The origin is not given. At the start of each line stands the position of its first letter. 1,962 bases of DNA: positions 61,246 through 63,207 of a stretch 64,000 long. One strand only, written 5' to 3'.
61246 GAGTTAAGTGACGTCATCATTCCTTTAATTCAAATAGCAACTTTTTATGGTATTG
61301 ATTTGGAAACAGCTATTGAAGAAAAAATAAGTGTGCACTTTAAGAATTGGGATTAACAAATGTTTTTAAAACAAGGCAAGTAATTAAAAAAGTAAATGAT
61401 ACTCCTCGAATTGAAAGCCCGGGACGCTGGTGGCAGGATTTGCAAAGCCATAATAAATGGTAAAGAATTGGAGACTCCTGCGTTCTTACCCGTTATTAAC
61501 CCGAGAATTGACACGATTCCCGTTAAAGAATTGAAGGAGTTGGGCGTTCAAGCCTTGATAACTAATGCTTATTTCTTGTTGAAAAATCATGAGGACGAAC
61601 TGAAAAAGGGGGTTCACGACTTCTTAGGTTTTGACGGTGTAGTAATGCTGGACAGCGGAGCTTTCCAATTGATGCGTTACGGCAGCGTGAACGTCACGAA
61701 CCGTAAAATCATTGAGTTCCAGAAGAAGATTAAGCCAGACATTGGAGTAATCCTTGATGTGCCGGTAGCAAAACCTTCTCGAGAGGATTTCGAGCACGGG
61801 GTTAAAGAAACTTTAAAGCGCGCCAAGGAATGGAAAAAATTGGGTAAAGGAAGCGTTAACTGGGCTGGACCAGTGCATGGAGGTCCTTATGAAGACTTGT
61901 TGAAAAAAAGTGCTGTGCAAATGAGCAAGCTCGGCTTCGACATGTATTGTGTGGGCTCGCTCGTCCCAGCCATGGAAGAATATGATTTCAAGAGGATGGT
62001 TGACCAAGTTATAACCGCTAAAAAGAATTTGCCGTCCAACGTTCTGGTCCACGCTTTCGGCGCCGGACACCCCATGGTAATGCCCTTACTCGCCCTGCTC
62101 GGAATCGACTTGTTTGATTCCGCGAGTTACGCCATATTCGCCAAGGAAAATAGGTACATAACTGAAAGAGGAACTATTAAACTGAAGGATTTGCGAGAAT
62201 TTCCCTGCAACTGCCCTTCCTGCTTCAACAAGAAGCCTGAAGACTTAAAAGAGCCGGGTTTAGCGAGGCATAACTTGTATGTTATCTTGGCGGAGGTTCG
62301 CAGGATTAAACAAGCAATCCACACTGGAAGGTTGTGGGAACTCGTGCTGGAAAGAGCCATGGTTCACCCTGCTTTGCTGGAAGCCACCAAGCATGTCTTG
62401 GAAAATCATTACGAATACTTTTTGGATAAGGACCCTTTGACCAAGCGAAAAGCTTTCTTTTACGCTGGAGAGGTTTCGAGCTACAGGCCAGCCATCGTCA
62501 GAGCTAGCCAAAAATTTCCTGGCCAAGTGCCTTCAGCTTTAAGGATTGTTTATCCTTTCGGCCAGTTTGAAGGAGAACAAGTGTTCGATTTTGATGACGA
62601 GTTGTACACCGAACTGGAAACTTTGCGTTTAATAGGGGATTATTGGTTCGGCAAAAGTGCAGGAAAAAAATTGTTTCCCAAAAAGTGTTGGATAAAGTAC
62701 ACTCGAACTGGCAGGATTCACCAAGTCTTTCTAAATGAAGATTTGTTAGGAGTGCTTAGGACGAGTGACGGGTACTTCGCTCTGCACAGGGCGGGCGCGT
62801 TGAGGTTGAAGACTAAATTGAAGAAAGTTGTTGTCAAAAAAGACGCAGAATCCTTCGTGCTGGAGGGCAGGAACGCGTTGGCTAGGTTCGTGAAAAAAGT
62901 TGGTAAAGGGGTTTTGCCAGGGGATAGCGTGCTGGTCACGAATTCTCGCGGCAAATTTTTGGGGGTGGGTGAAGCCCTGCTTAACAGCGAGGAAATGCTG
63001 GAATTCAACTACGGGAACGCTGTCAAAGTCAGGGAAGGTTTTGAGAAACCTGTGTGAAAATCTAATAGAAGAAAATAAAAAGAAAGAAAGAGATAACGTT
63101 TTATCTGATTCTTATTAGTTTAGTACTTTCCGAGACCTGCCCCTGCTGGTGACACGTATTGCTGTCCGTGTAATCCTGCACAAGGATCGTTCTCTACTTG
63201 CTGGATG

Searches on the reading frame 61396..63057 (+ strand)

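Call 53: search_protein_families(library=pfam, proteins=[window:61396-63057:+], max_evalue=0.001)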
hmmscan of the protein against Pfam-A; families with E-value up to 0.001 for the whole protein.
window:61396-63057:+ (553 aa): 4 families
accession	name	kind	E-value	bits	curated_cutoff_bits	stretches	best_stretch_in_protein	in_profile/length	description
PF01702.25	TGT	-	2.1e-69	234.7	26.3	1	12-325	2-356/357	Queuine tRNA-ribosyltransferase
PF14810.12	TGT_C2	-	5.3e-17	62.3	25.3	1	409-476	2-70/72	Patch-forming domain C2 of tRNA-guanine transglycosylase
PF01472.26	PUA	-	2.2e-16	60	24.8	1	476-548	1-73/74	PUA domain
PF03657.19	UPF0113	-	0.0001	22.9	23.8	1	477-529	1-53/73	UPF0113 PUA domain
